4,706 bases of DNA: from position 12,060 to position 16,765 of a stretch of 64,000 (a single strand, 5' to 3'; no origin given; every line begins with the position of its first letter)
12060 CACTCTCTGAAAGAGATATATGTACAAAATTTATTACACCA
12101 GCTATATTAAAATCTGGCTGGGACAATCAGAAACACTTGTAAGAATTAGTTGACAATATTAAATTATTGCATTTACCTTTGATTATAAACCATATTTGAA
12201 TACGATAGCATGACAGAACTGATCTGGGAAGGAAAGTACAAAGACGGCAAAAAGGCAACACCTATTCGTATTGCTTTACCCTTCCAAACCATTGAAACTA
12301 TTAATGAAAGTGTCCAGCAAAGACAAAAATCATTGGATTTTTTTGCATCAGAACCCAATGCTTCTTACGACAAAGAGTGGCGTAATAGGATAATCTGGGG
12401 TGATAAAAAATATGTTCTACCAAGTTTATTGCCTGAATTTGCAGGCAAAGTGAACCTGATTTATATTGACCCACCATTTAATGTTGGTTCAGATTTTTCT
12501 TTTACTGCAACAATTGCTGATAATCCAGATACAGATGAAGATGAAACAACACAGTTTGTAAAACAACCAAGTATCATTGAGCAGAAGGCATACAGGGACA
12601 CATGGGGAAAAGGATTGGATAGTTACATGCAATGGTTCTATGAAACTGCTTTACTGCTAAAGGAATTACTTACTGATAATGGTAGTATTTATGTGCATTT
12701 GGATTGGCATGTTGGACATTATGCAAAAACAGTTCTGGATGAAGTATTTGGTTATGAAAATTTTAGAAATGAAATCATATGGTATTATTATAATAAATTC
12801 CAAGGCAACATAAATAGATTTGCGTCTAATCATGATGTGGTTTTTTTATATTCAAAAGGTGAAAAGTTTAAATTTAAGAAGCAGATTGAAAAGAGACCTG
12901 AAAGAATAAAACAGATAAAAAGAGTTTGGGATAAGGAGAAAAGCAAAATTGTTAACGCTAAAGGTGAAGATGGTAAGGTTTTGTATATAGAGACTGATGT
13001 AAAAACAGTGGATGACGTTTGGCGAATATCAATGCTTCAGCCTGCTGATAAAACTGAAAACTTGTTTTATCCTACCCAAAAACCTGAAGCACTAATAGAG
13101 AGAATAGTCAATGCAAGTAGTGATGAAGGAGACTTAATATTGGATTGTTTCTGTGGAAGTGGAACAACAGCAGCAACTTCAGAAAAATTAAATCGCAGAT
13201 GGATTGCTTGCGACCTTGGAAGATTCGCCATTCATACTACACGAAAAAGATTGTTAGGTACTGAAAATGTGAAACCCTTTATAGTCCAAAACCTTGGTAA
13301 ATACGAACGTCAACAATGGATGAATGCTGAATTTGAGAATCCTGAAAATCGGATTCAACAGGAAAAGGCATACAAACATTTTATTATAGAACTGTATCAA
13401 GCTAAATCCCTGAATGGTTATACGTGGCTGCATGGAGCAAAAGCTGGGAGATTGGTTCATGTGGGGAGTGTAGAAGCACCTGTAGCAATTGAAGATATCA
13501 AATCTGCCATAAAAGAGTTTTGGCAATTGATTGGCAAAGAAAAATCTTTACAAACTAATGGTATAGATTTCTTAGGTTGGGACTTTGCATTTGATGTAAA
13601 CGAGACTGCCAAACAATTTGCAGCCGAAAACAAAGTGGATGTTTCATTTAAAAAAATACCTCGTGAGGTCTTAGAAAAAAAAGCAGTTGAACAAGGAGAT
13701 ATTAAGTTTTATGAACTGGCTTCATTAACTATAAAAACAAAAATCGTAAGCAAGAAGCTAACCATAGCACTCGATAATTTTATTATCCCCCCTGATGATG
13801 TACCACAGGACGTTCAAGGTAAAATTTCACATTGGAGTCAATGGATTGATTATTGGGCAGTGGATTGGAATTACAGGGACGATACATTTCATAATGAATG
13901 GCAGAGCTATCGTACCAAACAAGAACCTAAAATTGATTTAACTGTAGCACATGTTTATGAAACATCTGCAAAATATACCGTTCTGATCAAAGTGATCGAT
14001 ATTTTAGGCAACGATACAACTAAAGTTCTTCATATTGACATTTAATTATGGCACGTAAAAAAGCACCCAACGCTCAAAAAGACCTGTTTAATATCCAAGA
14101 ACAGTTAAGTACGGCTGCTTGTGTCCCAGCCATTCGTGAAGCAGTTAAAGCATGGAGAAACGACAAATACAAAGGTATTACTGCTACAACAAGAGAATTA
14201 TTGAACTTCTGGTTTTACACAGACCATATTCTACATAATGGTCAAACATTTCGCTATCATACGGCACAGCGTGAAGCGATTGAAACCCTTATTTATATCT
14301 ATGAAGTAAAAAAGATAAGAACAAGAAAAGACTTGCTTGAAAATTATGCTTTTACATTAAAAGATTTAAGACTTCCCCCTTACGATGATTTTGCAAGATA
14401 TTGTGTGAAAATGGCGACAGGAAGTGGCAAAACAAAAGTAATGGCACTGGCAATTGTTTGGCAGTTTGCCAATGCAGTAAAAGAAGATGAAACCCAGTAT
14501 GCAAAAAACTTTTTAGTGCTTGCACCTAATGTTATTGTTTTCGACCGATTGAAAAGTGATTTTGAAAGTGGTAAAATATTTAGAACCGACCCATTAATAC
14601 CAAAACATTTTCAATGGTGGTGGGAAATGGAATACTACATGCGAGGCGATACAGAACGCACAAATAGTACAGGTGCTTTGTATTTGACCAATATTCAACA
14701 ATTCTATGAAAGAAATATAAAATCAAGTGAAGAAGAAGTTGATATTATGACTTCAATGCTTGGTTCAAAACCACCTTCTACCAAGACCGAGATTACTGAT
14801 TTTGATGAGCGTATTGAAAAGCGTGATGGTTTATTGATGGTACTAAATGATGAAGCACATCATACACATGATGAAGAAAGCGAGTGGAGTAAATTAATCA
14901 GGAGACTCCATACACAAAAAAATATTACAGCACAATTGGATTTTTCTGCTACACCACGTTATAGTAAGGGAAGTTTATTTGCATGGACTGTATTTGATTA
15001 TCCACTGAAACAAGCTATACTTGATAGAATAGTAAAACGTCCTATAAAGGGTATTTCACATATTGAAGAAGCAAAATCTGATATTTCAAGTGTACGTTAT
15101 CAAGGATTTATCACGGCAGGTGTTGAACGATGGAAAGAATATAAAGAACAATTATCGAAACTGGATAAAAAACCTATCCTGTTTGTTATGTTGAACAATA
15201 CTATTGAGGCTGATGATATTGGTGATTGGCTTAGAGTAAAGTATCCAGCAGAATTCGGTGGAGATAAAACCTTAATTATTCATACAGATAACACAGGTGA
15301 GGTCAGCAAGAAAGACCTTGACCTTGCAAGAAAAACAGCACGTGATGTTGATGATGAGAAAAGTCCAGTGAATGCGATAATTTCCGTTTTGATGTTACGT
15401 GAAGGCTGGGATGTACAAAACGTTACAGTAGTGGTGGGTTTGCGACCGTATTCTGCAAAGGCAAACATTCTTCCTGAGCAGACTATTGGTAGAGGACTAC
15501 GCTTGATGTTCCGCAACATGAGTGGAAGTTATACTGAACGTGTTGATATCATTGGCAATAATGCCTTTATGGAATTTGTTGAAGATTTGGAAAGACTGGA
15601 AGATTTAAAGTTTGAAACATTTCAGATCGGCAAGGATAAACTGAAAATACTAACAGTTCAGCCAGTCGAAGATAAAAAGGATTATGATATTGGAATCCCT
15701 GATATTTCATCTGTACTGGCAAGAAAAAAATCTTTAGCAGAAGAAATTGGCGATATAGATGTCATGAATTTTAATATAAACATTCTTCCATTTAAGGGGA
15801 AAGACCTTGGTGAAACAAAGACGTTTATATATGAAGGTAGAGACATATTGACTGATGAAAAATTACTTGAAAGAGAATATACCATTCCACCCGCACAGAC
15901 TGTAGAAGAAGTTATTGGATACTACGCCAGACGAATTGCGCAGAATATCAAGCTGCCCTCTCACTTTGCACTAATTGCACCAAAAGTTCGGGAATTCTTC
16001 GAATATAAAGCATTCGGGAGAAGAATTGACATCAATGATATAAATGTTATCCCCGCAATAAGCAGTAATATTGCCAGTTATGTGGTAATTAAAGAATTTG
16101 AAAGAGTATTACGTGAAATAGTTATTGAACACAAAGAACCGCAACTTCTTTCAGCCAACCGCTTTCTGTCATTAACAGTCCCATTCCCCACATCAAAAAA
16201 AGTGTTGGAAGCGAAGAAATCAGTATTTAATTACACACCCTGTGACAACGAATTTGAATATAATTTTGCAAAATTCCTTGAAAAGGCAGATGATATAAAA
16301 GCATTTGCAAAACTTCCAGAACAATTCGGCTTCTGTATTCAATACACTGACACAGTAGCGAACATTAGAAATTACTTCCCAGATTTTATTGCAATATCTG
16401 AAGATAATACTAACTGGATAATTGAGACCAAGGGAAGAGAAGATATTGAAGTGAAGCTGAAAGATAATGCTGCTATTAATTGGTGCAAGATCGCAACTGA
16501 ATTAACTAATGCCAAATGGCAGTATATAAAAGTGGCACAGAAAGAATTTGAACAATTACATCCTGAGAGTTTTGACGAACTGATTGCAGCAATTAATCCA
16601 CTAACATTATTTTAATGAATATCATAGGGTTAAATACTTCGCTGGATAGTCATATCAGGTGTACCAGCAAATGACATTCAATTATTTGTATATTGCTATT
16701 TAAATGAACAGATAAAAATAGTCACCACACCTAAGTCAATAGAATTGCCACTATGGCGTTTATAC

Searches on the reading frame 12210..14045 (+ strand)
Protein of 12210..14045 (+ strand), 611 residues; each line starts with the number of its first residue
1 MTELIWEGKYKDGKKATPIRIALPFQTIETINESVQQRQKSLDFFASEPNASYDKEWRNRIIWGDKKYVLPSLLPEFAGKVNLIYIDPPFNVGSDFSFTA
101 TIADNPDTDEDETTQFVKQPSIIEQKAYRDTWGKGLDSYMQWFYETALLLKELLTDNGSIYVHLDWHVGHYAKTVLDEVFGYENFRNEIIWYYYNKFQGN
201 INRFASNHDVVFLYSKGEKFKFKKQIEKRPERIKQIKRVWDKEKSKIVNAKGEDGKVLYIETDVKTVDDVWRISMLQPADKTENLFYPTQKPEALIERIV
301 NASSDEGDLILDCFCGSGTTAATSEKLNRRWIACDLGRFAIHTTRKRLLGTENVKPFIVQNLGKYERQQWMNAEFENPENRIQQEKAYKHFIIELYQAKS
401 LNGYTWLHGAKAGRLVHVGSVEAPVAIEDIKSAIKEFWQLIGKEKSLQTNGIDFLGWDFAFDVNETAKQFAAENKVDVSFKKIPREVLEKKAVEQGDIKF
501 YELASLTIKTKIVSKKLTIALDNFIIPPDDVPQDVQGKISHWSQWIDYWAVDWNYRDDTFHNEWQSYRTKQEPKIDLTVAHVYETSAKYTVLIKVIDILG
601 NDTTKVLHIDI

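Call 70: search_protein_families(library=pfam, proteins=[window:12210-14045:+], max_evalue=0.0001)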
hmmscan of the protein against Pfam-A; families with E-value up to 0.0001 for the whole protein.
window:12210-14045:+ (611 aa): 1 family
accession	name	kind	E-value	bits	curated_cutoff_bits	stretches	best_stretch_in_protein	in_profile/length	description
PF01555.25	N6_N4_Mtase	-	1.6e-46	159.4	26.7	1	81-342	1-217/221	DNA methylase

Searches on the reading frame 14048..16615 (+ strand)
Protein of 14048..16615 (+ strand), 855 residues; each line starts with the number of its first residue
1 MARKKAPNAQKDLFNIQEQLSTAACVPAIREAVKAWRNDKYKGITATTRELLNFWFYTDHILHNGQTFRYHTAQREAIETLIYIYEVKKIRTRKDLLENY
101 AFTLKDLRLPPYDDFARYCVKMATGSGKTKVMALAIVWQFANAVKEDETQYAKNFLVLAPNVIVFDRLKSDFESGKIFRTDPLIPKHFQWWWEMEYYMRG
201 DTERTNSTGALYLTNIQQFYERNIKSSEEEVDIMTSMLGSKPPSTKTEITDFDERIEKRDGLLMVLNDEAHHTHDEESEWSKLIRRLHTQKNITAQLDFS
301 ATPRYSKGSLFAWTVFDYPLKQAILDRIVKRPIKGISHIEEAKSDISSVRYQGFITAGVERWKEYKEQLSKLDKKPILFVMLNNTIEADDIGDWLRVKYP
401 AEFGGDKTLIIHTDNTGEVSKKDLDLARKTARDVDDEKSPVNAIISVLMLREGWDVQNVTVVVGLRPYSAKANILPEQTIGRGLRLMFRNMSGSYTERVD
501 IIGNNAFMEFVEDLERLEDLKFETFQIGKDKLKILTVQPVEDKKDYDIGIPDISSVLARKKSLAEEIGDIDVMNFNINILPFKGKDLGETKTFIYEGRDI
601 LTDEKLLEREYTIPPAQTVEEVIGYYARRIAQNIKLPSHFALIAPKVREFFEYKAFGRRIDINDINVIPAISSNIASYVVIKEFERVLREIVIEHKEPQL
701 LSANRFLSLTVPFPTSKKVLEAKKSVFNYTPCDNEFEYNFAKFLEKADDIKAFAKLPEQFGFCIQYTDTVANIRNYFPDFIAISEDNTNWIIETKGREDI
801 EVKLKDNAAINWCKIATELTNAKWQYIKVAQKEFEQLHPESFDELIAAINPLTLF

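Call 70: search_protein_families(library=pfam, proteins=[window:14048-16615:+], max_evalue=0.0001)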
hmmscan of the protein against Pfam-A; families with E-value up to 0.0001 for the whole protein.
window:14048-16615:+ (855 aa): 3 families
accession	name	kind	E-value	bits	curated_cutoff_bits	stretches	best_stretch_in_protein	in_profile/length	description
PF04851.21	ResIII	-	5.4e-19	69.1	22.5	1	72-304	6-163/164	Type III restriction enzyme, res subunit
PF19778.5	RE_endonuc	-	8.5e-09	35.7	23.4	1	723-807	1-84/108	Endonuclease domain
PF00270.35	DEAD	-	2.8e-07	30.9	26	0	118-162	17-55/167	DEAD/DEAH box helicase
